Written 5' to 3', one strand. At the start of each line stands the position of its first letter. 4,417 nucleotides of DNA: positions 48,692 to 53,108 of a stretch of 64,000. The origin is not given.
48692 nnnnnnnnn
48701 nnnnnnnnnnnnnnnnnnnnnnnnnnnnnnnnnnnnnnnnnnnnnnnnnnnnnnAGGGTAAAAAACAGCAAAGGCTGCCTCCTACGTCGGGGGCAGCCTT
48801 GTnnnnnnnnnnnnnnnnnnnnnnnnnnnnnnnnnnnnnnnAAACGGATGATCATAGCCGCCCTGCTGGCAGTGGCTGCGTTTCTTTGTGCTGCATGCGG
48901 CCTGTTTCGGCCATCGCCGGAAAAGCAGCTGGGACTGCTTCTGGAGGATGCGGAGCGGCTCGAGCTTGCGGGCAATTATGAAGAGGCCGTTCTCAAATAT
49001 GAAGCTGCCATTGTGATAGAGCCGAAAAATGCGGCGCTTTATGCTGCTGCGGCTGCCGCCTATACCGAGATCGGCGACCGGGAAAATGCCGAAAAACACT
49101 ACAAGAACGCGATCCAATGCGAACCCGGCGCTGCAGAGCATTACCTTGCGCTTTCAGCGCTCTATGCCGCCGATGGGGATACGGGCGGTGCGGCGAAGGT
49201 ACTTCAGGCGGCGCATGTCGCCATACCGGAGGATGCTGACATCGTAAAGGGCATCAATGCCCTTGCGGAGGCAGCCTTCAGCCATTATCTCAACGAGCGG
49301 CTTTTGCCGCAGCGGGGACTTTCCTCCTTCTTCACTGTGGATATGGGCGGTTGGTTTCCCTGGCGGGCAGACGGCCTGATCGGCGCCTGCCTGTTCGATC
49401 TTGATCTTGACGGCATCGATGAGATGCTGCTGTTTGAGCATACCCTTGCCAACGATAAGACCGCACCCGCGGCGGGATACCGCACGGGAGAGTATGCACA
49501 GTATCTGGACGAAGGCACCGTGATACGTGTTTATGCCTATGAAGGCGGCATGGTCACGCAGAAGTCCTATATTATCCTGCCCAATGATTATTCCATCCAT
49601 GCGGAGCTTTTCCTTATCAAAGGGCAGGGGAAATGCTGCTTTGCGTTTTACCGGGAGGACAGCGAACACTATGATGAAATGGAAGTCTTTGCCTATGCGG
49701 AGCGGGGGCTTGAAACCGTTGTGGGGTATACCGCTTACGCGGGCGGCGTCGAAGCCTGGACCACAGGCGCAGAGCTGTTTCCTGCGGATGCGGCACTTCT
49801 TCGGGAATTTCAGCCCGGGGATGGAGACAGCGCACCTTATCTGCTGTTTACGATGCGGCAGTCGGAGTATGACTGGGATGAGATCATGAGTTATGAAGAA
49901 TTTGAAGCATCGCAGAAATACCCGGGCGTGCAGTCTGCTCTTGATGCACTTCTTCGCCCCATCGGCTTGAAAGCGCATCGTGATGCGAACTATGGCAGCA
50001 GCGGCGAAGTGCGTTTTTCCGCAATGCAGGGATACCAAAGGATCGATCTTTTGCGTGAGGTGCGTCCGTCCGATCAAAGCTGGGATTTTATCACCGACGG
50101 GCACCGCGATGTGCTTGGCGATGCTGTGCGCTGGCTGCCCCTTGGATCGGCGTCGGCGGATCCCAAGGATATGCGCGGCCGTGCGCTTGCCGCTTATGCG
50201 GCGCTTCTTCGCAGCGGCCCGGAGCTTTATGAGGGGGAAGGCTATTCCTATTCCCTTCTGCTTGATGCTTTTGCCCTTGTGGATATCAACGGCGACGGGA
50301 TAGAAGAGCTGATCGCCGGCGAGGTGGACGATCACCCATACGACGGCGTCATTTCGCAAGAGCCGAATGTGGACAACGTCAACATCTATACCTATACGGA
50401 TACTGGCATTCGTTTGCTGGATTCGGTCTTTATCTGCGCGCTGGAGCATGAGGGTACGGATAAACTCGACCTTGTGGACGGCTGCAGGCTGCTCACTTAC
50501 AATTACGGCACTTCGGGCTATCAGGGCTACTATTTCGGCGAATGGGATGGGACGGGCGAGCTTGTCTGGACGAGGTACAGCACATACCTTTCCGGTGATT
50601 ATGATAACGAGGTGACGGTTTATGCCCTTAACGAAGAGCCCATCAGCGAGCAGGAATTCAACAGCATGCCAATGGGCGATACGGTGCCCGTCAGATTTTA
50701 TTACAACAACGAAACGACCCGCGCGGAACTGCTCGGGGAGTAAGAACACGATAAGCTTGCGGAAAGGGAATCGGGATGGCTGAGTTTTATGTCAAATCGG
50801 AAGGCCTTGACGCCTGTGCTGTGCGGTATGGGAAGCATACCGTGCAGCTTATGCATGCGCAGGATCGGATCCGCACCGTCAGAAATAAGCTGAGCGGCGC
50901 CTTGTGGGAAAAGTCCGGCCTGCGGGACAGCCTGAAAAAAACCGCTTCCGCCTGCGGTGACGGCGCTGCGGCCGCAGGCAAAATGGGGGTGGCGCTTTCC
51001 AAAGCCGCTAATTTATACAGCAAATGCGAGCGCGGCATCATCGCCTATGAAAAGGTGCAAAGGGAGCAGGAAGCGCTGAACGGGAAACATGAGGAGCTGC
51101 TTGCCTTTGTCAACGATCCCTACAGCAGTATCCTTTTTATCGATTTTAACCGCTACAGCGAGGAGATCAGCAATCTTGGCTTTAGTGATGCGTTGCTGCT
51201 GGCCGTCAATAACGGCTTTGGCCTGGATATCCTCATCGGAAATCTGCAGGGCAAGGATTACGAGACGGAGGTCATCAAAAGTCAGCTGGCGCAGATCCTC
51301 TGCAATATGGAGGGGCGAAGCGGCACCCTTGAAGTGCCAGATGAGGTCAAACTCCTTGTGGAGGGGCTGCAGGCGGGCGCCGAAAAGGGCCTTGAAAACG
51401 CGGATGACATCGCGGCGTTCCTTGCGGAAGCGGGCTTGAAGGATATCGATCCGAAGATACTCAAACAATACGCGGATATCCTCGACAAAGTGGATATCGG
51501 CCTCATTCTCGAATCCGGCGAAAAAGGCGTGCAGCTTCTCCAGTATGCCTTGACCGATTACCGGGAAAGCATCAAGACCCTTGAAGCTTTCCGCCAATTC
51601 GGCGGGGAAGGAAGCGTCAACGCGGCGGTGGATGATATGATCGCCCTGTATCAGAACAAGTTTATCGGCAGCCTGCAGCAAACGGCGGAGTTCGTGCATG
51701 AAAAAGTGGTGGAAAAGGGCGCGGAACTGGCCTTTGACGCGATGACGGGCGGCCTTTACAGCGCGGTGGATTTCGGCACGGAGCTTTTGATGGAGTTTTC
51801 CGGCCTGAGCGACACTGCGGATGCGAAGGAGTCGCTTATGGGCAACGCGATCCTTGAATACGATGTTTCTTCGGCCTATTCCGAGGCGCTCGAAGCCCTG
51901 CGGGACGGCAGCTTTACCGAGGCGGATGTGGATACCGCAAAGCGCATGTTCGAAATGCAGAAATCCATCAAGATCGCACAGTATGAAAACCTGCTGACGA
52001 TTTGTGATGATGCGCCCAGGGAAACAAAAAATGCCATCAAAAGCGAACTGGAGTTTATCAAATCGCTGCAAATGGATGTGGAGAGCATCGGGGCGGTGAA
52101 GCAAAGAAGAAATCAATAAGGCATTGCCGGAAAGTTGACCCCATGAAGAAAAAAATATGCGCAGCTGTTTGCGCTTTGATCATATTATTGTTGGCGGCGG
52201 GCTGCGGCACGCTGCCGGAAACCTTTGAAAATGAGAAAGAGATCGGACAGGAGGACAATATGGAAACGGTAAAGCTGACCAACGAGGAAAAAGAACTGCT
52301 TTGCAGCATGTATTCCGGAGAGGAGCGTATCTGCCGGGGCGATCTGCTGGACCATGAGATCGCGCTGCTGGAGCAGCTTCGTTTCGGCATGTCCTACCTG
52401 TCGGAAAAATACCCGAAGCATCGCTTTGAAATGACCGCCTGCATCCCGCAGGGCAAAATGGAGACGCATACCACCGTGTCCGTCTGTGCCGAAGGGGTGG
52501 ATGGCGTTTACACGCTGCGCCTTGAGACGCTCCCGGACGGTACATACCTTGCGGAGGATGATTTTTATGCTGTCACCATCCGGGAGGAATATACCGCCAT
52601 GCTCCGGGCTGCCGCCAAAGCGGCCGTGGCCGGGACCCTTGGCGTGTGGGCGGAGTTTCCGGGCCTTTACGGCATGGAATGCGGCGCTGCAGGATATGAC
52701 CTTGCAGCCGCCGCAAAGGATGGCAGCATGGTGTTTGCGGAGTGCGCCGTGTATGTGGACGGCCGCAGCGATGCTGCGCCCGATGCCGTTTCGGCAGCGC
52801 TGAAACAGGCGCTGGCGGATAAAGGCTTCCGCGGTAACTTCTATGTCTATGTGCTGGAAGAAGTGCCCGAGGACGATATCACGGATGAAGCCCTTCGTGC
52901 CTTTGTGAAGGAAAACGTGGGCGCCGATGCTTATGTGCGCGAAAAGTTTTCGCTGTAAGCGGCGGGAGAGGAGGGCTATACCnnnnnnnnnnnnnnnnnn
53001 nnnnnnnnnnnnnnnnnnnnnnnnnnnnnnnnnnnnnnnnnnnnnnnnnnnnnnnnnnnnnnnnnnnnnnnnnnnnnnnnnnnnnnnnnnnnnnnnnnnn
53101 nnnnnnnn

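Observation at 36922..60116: T7SSb-like locus without recognisable EsaA/EssA/EssB, rebuilt around FHA, vWA, RCC1, Hanks-kinase and PP2C genes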

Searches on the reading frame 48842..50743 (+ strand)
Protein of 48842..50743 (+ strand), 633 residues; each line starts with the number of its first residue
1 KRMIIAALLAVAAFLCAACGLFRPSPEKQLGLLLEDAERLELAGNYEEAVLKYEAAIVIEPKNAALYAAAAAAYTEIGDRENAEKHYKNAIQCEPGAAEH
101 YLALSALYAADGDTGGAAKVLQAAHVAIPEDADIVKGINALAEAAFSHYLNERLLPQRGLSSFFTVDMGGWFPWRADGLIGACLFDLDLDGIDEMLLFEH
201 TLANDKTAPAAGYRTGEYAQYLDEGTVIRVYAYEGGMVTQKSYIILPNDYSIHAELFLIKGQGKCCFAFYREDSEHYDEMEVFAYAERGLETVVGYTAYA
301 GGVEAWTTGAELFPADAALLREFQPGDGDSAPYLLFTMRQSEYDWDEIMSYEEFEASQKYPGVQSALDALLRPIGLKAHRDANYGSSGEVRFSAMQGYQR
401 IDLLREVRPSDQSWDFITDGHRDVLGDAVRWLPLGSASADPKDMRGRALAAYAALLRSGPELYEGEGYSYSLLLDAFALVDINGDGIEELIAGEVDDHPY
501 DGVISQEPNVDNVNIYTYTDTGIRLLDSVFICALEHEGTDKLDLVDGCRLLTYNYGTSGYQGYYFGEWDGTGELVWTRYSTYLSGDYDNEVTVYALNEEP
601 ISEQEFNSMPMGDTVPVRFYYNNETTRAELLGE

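Call 5: search_protein_families(library=pfam, max_evalue=0.1, proteins=[window:48842-50743:+])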
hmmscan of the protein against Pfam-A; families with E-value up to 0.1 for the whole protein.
window:48842-50743:+ (633 aa): 7 families
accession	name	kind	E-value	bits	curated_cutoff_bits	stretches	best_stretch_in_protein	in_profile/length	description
PF13428.12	TPR_14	-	3.4e-07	30.7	23.5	2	65-105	2-42/44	Tetratricopeptide repeat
PF13414.12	TPR_11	-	3.9e-06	26.9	26.8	1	44-78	8-42/42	TPR repeat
PF13431.12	TPR_17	-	2.7e-05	24.5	24.4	1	86-116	1-31/34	Tetratricopeptide repeat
PF13176.12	TPR_7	-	0.00025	21.3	27.9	0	68-90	3-25/36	Tetratricopeptide repeat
PF14559.12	TPR_19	-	0.00033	21.4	25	2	43-106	4-66/68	Tetratricopeptide repeat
PF00515.34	TPR_1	-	0.00083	19.5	27.8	0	71-95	8-32/34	Tetratricopeptide repeat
PF07719.23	TPR_2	-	0.0017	18.8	27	1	40-63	11-34/34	Tetratricopeptide repeat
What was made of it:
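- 48842..50743 (+): Probable lipoprotein (633 aa) with an N-terminal TPR module and a C-terminal region of about 480 aa of unknown fold. TPR Pfam hits (call 5).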

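Call 7: search_protein_families(library=ncbifam, max_evalue=1, proteins=[window:48842-50743:+])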
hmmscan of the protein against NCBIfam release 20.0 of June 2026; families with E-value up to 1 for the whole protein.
window:48842-50743:+ (633 aa): 17 families
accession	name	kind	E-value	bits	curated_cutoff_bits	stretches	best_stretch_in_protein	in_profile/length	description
TIGR02917.1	PEP_TPR_lipo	equivalog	1.1e-06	26.8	312.2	1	44-134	513-603/899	XrtA/PEP-CTERM system TPR-repeat protein PrsT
TIGR02521.1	type_IV_pilW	equivalog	2.1e-06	27.5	154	1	11-98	4-99/234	type IV pilus biogenesis/stability protein PilW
NF033920.0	C39_PA2778_fam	equivalog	4e-05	23.2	150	1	33-125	159-251/255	PA2778 family cysteine peptidase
TIGR03939.1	PGA_TPR_OMP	equivalog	4.2e-05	22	366.65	1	44-157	100-213/800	poly-beta-1,6 N-acetyl-D-glucosamine export porin PgaA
TIGR02552.1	LcrH_SycD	equivalog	4.4e-05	23.2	104.8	1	42-99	64-120/136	SycD/LcrH family type III secretion system chaperone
NF007302.0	PRK09782.1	equivalog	9.3e-05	20.6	1223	1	41-137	590-685/990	phage receptor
NF040959.1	MamA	equivalog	0.00042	19.8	200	1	40-92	149-201/204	magnetosome protein MamA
NF052230.1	T9SS_PorE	exception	0.0026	16.1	600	1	34-145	22-138/648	PorE family type IX secretion system protein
NF053607.1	CHU_0125_OmpA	equivalog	0.009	14.5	620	1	33-127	22-116/639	CHU_0125 family OmpA-like outer membrane integrity protein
NF033762.1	social_mot_Tgl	equivalog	0.022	14.1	225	1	44-133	114-205/252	social motility TPR repeat lipoprotein Tgl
TIGR00540.1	TPR_hemY_coli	hypoth_equivalog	0.039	12.7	142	1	39-123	302-384/385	heme biosynthesis-associated TPR protein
NF040561.1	PrimPol_Msp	equivalog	0.039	12.5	200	1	33-112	28-99/515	CRISPR-associated primase-polymerase type A1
NF008520.0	PRK11447.1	equivalog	0.066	10.9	858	1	34-122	577-661/1157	cellulose synthase complex outer membrane protein BcsC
NF002725.1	PRK02603.1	equivalog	0.069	13.1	143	1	43-125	48-133/173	photosystem I assembly protein Ycf3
NF047507.1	TPR_BatC_Lepto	exception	0.074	12.5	175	1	44-97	72-129/214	TPR repeat-containing protein BatC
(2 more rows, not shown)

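Call 60: search_solved_structures(query=window:48842-50740:+, max_evalue=1)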
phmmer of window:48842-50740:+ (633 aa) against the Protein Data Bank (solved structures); distinct sequences matched with E-value up to 1: 95 (the best 60 are shown).
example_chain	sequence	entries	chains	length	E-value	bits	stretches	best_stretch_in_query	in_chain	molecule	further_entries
9qhb_A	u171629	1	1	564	4.6e-25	91.6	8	43-113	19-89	Engineered tetratricopeptide repeat protein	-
8bu0_A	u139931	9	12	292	1.4e-16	63.6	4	43-113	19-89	Consensus tetratricopeptide repeat protein | Crystal structure of an 8-repeat consensus TPR superhelix with Zinc. | Monomer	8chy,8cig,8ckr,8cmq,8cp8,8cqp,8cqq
9qhc_A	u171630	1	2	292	1.2e-13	53.9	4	44-113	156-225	Engineered tetratricopeptide repeat protein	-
1w3b_A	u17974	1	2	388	1.7e-11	46.7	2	55-123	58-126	UDP-N-ACETYLGLUCOSAMINE--PEPTIDE N-ACETYLGLUCOSAMINYLTRANSFERASE 110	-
6eou_A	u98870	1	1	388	2.7e-11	46.1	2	55-123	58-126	UDP-N-acetylglucosamine--peptide N-acetylglucosaminyltransferase 110 kDa subunit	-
9gzg_A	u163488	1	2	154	3.1e-10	42.6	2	37-113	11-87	Engineered CTPR protein with glutamic acids for conductivity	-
7yeh_B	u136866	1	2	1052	5.1e-10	41.9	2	43-124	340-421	UDP-N-acetylglucosamine--peptide N-acetylglucosaminyltransferase 110 kDa subunit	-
7yea_A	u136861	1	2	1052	5.1e-10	41.9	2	43-124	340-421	UDP-N-acetylglucosamine--peptide N-acetylglucosaminyltransferase 110 kDa subunit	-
7ntf_A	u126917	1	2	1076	1.1e-09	40.8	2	43-124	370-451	Isoform 1 of UDP-N-acetylglucosamine--peptide N-acetylglucosaminyltransferase 110 kDa subu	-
7kw7_E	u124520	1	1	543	2.4e-08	36.3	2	43-123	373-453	Stress-induced-phosphoprotein 1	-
2fo7_A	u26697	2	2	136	3.7e-08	35.7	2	43-113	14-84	SYNTHETIC CONSENSUS TPR PROTEIN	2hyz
8ch0_A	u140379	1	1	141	4.2e-08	35.5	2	43-113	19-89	Consensus tetratricopeptide repeat protein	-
7y4i_A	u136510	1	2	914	6e-08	35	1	19-139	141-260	Probable UDP-N-acetylglucosamine--peptide N-acetylglucosaminyltransferase SPINDLY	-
8dtf_A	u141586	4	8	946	6.6e-08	34.9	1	19-139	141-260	Probable UDP-N-acetylglucosamine--peptide N-acetylglucosaminyltransferase SPINDLY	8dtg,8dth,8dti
8ump_A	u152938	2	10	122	1.2e-07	34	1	37-131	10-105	T33-ml35-redesigned-TPR-domain-fold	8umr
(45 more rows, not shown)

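Call 90: search_protein_families(library=padloc, max_evalue=0.001, proteins=[window:48842-50743:+])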
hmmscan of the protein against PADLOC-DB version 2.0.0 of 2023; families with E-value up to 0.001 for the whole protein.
window:48842-50743:+ (633 aa): 0 families

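Call 94: predict_structure(protein=window:48842-50740:+)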
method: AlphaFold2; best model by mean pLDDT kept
length: 633 residues; sequences in the alignment: 1
mean_pLDDT: 43.5   pTM: 0.34
mean pLDDT of the five models: 43.5, 32.5, 30.5, 30.3, 30.2
residues with pLDDT >= 90: 68; 70-90: 25; 50-70: 37; < 50: 503
segments of 3 or more residues with pLDDT < 50: 131-633
pLDDT, mean of each block of 10 residues (from residue 1): 68 66 81 95 95 96 95 94 96 86 78 63 61 46 45 39 32 29 32 33 28 28 39 35 37 37 37 35 34 29 27 27 28 28 31 36 38 35 31 28 27 34 36 33 36 38 37 32 33 33 27 26 27 31 35 34 38 37 30 35 39 32 34 34
secondary structure, 60 per line:
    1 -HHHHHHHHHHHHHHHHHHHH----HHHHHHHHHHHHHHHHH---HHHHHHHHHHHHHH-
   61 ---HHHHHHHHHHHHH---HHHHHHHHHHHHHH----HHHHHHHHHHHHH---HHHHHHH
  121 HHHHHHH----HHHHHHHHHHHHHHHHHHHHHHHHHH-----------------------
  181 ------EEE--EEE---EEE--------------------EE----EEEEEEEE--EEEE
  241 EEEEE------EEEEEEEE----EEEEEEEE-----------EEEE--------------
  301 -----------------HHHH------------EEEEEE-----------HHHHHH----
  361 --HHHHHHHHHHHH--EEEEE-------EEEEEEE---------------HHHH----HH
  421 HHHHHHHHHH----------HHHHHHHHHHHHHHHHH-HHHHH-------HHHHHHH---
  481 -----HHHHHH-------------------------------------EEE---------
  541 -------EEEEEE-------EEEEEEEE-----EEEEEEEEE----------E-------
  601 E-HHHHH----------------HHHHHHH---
elements in order: H2-21 H26-42 H46-59 H64-76 H80-93 H98-110 H114-127 H132-157 E187-189 E192-194 E198-200 E227-234 E237-245 E252-259 E264-271 E283-286 H318-321 E334-339 H351-356 H363-374 E377-381 E389-395 H411-414 H419-430 H441-457 H459-463 H471-477 H486-491 E529-531 E548-553 E561-568 E574-582 H603-607 H624-630
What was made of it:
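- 48842..50743 (+): The AF2 single-sequence model is unusable beyond residue 130 (call 94).
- Tried and rejected: The single-sequence AF2 model of the 633-aa TPR lipoprotein had pLDDT below 50 from residue 131 onward (call 94).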

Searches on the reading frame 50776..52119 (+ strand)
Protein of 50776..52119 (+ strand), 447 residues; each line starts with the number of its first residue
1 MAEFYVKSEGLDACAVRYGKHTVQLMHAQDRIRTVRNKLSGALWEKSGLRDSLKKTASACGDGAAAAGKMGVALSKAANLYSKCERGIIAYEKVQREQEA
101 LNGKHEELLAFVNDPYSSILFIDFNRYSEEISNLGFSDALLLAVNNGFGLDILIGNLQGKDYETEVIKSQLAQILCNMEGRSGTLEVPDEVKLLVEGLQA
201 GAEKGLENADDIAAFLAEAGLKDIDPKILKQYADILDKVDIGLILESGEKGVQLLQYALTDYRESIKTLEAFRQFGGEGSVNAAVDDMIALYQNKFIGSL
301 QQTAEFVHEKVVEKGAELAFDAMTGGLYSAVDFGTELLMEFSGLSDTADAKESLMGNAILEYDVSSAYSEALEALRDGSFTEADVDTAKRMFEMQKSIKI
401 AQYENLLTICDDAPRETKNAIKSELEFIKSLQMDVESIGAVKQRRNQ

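Call 5: search_protein_families(library=pfam, max_evalue=0.1, proteins=[window:50776-52119:+])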
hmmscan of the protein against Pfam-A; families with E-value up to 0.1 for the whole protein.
window:50776-52119:+ (447 aa): 2 families
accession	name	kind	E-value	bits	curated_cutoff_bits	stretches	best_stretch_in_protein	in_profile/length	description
PF14584.11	DUF4446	-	0.00054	20.4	27.4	1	76-172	39-135/150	Protein of unknown function (DUF4446)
PF06401.16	Alpha-2-MRAP_C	-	0.064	13.7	24.3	0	377-436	17-75/213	Alpha-2-macroglobulin RAP, C-terminal domain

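Call 7: search_protein_families(library=ncbifam, max_evalue=1, proteins=[window:50776-52119:+])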
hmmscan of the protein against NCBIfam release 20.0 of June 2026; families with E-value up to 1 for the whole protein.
window:50776-52119:+ (447 aa): 2 families
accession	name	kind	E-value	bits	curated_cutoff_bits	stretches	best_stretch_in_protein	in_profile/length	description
NF011465.1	PRK14886.1-1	equivalog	0.028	14.4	40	1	304-353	35-85/162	KEOPS complex subunit Cgi121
NF047958.1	broad_LIC11966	domain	0.094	13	40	0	256-296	40-80/134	LIC11966 family surface protein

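Call 62: search_solved_structures(query=window:50776-52116:+, max_evalue=1)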
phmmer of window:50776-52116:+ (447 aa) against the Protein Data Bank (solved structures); distinct sequences matched with E-value up to 1: 8.
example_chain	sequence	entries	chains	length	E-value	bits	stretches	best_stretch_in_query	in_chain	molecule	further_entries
6wvs_A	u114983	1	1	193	0.019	17.7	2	172-290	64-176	DeNovoTIM15 hyperstable de novo TIM barrel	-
9f0g_A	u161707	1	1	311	0.3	13.7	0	174-228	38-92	Coproporphyrin III ferrochelatase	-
8ofl_A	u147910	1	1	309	0.62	12.7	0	174-229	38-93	Coproporphyrin III ferrochelatase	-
8omm_A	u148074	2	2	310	0.63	12.6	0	174-229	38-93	Coproporphyrin III ferrochelatase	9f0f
6sv3_A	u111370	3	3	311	0.64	12.6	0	174-229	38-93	Ferrochelatase | Coproporphyrin III ferrochelatase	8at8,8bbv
6rwv_A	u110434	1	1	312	0.64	12.6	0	174-229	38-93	Ferrochelatase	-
6wj9_A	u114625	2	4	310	0.92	12.1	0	224-302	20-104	NAD-dependent epimerase/dehydratase family protein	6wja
6wjb_A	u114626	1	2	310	0.96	12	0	224-302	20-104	NAD-dependent epimerase/dehydratase family protein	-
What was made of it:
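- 50776..52119 (+): 447-aa candidate T7SS substrate. It has an LXG-like N-terminal helical targeting domain and an unknown C-terminal domain. No Pfam or PDB match (calls 5, 62).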

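Call 90: search_protein_families(library=padloc, max_evalue=0.001, proteins=[window:50776-52119:+])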
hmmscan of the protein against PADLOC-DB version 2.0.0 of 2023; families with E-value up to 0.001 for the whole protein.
window:50776-52119:+ (447 aa): 0 families

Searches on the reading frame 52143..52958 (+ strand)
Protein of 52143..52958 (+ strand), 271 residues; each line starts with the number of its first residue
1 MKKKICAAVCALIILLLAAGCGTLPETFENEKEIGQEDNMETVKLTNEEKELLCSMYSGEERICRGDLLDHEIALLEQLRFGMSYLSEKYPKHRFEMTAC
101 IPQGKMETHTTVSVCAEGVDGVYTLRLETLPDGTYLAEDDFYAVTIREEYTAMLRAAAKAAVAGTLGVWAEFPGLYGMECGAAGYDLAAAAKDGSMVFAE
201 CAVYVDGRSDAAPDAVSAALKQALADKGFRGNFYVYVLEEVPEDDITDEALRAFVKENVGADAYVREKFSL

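Call 5: search_protein_families(library=pfam, max_evalue=0.1, proteins=[window:52143-52958:+])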
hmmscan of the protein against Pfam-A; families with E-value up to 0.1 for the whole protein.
window:52143-52958:+ (271 aa): 2 families
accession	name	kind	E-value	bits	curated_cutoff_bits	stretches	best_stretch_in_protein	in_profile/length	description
PF19618.4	DUF6123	-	0.01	16.3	27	0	214-249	40-76/89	Family of unknown function (DUF6123)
PF03752.18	ALF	-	0.023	15.1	25.4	0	153-172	14-34/42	Short repeats of unknown function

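Call 7: search_protein_families(library=ncbifam, max_evalue=1, proteins=[window:52143-52958:+])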
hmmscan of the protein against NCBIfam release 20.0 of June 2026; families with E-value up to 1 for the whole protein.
window:52143-52958:+ (271 aa): 3 families
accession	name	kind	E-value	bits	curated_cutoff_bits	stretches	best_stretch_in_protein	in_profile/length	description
NF058647.1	lipo_LytA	equivalog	0.0096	16.1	110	1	1-43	1-40/107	acidic lipoprotein LytA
NF041940.1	choice_anch_X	domain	0.063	13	25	1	120-137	16-33/37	choice-of-anchor X domain-containing protein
NF010139.1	PRK13614.1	equivalog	0.15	10.5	802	0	107-143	140-174/572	lipoprotein LpqB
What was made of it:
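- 52143..52958 (+): 271-aa probable lipoprotein, a candidate immunity protein. No family hit (calls 5, 7).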

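Call 90: search_protein_families(library=padloc, max_evalue=0.001, proteins=[window:52143-52958:+])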
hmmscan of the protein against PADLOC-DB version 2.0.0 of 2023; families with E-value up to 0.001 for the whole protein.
window:52143-52958:+ (271 aa): 0 families
